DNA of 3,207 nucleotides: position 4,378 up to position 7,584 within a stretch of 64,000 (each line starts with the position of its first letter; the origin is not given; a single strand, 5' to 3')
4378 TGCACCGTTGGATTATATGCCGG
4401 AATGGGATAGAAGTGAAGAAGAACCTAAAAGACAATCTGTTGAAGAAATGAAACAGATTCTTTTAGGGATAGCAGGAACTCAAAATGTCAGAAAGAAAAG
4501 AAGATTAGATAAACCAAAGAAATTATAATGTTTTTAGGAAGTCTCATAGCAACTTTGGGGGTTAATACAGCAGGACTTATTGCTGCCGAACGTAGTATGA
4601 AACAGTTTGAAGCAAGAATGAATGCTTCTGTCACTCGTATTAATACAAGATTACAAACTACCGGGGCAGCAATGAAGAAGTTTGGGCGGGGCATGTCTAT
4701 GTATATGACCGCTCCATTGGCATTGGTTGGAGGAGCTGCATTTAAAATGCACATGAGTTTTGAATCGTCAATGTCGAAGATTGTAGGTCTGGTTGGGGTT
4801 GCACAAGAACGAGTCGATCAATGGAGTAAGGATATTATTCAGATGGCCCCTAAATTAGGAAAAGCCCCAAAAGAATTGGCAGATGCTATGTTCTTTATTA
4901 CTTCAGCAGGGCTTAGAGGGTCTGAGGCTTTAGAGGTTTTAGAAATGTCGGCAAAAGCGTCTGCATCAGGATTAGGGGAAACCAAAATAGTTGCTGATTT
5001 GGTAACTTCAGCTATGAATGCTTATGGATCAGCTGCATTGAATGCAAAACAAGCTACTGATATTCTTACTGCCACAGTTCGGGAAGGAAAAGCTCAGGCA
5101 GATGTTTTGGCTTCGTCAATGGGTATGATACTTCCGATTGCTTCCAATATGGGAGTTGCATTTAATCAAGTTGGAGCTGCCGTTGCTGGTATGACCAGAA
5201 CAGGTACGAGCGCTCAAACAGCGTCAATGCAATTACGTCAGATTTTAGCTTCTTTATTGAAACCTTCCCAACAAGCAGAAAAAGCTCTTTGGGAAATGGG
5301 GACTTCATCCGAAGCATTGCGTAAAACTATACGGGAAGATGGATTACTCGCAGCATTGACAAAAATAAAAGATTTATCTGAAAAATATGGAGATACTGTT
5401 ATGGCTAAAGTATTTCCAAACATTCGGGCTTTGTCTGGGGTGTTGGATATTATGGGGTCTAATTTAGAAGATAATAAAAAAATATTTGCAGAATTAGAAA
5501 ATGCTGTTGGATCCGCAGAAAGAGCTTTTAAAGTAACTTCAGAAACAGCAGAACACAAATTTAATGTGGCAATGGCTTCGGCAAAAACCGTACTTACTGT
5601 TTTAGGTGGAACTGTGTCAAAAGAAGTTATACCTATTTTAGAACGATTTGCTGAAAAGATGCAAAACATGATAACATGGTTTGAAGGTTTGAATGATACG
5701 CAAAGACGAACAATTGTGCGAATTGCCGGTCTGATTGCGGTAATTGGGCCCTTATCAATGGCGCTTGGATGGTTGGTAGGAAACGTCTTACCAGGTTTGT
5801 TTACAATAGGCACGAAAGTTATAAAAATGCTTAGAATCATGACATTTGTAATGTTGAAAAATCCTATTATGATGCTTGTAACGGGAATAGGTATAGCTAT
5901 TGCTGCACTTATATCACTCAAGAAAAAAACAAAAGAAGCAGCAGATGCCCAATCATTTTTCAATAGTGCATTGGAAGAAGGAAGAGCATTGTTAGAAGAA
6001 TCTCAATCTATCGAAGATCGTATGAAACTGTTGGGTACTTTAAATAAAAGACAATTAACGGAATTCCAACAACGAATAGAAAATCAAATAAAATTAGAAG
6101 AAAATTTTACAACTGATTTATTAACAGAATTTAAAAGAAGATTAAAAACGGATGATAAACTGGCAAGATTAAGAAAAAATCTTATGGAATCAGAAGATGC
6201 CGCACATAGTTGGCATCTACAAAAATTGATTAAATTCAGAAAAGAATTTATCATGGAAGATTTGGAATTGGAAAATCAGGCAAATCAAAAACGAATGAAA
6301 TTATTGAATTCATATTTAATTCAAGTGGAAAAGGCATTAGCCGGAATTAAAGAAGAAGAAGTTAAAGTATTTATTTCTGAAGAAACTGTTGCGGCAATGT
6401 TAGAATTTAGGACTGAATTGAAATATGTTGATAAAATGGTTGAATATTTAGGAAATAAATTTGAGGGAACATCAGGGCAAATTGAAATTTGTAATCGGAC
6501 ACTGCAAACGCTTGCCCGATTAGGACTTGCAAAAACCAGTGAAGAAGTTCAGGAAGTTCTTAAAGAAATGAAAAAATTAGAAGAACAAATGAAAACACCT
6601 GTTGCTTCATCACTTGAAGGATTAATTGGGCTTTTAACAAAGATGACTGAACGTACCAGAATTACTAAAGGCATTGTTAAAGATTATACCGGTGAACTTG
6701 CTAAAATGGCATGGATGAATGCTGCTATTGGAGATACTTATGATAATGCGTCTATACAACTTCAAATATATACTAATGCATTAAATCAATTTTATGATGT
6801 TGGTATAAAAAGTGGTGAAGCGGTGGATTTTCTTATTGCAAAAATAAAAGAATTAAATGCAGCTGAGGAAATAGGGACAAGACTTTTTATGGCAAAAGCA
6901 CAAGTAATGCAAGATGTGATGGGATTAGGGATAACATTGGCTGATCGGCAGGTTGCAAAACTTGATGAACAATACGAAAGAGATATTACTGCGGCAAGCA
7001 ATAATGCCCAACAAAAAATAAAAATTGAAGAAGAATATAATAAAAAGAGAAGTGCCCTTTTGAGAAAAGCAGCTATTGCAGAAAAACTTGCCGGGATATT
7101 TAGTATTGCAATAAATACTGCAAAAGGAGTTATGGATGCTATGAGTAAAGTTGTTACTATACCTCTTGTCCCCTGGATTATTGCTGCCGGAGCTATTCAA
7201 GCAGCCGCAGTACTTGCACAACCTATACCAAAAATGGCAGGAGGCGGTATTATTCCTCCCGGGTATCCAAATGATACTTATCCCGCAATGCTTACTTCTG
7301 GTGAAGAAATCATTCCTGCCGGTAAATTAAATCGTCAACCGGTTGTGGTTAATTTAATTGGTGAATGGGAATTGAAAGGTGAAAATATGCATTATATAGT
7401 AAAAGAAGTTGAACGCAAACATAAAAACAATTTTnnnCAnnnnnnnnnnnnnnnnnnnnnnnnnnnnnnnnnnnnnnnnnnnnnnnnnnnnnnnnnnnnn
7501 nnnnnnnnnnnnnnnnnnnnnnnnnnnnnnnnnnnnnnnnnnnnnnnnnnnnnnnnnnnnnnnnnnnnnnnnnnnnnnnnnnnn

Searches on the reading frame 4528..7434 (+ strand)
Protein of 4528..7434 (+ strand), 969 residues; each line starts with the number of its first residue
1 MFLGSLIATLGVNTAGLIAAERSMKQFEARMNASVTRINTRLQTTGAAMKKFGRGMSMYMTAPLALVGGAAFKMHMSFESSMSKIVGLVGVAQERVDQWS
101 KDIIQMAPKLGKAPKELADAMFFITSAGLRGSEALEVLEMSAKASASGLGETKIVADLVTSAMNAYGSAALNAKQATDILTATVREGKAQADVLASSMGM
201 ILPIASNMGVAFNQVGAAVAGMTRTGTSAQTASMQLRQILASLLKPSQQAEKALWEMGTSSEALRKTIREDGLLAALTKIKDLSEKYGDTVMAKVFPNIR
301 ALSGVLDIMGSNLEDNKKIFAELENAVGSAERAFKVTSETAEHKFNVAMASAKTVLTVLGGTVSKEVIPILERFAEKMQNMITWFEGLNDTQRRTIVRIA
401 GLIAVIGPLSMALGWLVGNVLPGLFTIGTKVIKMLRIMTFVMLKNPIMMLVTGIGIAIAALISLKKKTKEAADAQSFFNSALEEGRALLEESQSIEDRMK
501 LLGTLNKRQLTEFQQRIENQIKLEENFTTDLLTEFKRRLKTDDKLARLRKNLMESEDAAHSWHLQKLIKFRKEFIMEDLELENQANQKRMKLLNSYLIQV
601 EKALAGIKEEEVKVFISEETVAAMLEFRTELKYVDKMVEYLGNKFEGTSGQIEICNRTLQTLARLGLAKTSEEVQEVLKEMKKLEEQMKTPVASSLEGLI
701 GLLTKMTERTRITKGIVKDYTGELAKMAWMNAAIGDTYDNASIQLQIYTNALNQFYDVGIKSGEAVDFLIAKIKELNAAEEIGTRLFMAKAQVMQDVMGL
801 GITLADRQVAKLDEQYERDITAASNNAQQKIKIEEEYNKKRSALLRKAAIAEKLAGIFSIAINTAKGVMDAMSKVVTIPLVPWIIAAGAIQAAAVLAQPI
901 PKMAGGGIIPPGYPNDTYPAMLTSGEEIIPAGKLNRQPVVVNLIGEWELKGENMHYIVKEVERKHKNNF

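Call 37: search_protein_families(library=pfam, proteins=[window:4528-7434:+], max_evalue=0.001)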
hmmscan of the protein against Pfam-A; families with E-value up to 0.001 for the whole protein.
window:4528-7434:+ (969 aa): 1 family
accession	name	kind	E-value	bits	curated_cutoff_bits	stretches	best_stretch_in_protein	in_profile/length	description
PF10145.14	PhageMin_Tail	-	5.7e-22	79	33.2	1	102-289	3-189/201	Phage-related minor tail protein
